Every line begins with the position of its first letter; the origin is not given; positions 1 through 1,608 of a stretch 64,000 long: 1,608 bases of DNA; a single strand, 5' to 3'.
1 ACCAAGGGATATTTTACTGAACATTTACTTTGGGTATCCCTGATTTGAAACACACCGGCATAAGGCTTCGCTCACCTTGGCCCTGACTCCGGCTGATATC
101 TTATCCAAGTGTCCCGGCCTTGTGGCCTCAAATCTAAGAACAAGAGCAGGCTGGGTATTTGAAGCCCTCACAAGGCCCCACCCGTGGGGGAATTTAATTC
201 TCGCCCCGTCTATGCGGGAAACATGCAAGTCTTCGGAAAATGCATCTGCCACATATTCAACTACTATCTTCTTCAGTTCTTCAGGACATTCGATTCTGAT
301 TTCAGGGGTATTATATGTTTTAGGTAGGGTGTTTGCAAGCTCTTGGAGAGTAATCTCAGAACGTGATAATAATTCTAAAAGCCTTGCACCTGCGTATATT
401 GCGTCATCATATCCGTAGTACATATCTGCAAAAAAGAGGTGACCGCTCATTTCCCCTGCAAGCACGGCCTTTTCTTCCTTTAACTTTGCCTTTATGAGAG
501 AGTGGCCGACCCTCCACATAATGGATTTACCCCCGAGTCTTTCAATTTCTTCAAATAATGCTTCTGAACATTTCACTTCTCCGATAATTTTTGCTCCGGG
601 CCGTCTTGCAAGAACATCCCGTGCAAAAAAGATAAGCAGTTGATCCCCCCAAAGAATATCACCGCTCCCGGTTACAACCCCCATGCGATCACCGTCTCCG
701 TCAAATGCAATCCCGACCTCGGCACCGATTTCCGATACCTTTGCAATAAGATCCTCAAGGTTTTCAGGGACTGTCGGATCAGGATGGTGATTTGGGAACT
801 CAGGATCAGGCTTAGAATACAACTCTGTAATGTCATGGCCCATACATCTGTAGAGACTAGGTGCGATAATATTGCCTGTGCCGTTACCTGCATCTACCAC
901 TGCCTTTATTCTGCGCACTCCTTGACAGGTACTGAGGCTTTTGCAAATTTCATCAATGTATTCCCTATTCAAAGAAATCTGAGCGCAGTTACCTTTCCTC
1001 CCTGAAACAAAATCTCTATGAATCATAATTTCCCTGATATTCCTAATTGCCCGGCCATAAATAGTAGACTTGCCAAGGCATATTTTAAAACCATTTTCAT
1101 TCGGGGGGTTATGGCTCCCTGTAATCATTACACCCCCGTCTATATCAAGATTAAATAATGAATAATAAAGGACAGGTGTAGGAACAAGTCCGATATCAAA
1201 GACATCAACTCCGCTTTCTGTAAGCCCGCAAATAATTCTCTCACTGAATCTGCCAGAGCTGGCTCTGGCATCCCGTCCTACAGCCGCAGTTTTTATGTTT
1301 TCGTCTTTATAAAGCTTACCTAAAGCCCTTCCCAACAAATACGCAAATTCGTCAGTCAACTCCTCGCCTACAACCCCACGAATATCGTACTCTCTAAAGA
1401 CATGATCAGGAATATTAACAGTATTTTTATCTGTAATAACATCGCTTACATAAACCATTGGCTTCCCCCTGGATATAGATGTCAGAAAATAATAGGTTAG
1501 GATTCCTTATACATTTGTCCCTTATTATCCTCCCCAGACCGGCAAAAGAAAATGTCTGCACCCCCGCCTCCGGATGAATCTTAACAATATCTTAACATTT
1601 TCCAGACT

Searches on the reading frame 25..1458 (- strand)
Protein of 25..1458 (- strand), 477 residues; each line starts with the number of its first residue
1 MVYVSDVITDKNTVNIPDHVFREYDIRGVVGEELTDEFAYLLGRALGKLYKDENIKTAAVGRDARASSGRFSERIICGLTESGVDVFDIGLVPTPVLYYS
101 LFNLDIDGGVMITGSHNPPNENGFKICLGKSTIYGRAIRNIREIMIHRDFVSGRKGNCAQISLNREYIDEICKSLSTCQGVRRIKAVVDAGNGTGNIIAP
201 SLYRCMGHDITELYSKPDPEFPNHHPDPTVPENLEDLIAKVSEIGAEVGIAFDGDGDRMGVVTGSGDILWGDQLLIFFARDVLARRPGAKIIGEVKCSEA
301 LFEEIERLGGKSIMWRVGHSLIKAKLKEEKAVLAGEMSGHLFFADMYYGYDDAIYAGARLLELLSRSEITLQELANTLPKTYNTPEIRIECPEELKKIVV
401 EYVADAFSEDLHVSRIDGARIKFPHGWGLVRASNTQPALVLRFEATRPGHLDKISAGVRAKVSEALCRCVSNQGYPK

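Call 40: find_encoding_contigs(protein=window:25-1458:-, flank=10000, max_places=4)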
Protein window:25-1458:- (477 aa): 5 contigs read that carry it; 4 places shown.
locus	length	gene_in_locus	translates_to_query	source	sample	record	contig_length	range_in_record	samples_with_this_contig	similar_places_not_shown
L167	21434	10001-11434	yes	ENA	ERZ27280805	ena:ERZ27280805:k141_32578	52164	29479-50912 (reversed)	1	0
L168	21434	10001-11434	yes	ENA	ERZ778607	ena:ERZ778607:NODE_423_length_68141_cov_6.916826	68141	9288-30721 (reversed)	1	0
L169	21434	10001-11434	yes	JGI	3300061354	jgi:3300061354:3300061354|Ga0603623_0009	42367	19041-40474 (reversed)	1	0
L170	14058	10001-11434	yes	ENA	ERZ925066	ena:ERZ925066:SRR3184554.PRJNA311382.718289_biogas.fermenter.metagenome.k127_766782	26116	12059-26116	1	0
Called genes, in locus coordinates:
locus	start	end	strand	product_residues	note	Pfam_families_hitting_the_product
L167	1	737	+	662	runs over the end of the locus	?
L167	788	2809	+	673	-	PF22745:Nlig-Ia, PF01653:DNA_ligase_aden, PF03120:OB_DNA_ligase, PF03119:DNA_ligase_ZBD, PF12826:HHH_2, PF14520:HHH_5 (weak), PF00533:BRCT, PF12738:PTCB-BRCT (weak), +1 more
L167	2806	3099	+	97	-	PF02686:GatC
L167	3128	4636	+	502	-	PF01425:Amidase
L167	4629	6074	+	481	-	PF02934:GatB_N, PF02637:GatB_Yqey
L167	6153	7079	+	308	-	PF00892:EamA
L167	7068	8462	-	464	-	PF00672:HAMP, PF00512:HisKA, PF02518:HATPase_c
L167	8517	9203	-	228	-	PF00072:Response_reg, PF00486:Trans_reg_C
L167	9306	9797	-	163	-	-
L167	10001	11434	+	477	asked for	PF02878:PGM_PMM_I, PF02879:PGM_PMM_II, PF02880:PGM_PMM_III, PF00408:PGM_PMM_IV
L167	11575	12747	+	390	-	PF00990:GGDEF, PF24898:GGDEF_GdpP (weak)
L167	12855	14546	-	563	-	PF00343:Phosphorylase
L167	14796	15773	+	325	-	PF01926:MMR_HSR1, PF02421:FeoB_N (weak), PF02824:TGS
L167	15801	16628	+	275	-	PF13354:Beta-lactamase2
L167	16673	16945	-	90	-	PF07870:DUF1657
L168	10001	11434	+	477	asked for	PF02878:PGM_PMM_I, PF02879:PGM_PMM_II, PF02880:PGM_PMM_III, PF00408:PGM_PMM_IV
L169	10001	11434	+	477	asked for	PF02878:PGM_PMM_I, PF02879:PGM_PMM_II, PF02880:PGM_PMM_III, PF00408:PGM_PMM_IV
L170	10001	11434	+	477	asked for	PF02878:PGM_PMM_I, PF02879:PGM_PMM_II, PF02880:PGM_PMM_III, PF00408:PGM_PMM_IV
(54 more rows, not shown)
